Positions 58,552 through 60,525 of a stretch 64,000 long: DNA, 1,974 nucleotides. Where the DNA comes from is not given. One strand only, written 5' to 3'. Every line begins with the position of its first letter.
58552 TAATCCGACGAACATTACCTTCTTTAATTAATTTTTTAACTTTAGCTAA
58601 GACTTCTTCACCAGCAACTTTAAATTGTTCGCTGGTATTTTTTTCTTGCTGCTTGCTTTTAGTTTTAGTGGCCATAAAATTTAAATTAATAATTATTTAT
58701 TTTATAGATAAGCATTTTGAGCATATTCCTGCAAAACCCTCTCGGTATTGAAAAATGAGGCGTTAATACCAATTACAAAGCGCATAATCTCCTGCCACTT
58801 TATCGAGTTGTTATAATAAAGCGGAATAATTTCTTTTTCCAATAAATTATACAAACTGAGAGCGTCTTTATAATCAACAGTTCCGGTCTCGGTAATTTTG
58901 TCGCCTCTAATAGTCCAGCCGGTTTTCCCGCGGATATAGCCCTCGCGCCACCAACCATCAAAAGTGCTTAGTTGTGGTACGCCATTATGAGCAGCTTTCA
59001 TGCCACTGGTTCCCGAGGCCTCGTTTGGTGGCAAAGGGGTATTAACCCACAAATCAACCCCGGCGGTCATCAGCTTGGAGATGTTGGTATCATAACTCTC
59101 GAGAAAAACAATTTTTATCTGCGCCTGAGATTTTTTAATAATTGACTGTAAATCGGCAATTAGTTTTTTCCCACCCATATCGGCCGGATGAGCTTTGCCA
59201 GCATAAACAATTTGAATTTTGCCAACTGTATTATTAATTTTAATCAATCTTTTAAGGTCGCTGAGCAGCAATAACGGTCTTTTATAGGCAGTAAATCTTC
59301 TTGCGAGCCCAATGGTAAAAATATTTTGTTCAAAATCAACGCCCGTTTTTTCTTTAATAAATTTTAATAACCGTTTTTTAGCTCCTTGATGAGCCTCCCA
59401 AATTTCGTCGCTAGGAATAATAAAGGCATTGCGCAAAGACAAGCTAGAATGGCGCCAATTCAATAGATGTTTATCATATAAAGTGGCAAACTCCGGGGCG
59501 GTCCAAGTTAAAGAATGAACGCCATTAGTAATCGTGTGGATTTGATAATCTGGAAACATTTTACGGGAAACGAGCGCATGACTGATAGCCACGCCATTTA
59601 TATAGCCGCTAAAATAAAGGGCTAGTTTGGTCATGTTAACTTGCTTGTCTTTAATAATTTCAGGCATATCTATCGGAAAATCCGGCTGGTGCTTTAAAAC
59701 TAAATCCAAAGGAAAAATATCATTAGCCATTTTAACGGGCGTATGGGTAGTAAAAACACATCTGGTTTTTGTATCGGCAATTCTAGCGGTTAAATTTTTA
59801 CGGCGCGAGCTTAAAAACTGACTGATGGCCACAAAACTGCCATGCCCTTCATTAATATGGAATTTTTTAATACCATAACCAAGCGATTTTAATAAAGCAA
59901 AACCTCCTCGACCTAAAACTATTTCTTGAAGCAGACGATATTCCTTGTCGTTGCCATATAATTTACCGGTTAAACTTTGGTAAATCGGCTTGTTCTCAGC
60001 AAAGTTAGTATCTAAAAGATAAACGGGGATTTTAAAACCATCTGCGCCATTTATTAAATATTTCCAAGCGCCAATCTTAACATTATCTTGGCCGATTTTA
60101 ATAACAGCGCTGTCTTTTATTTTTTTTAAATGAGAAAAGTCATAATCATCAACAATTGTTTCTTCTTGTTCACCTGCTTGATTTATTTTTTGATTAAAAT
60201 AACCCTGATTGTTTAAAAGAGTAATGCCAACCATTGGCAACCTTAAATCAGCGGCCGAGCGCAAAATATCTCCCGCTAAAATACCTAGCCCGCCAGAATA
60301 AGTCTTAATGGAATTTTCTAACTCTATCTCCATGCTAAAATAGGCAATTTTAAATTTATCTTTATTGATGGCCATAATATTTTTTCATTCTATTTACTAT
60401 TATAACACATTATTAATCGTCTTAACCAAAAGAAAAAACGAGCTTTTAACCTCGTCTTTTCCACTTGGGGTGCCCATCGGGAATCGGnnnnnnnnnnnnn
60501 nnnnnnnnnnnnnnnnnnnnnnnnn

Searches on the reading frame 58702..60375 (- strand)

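Call 84: search_protein_families(library=pfam, proteins=[window:58702-60375:-], max_evalue=0.00001)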
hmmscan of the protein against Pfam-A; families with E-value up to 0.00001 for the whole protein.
window:58702-60375:- (557 aa): 1 family
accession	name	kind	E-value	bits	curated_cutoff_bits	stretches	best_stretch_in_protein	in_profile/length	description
PF00343.26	Phosphorylase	-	4.8e-30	104.9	27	1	239-474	314-579/713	Carbohydrate phosphorylase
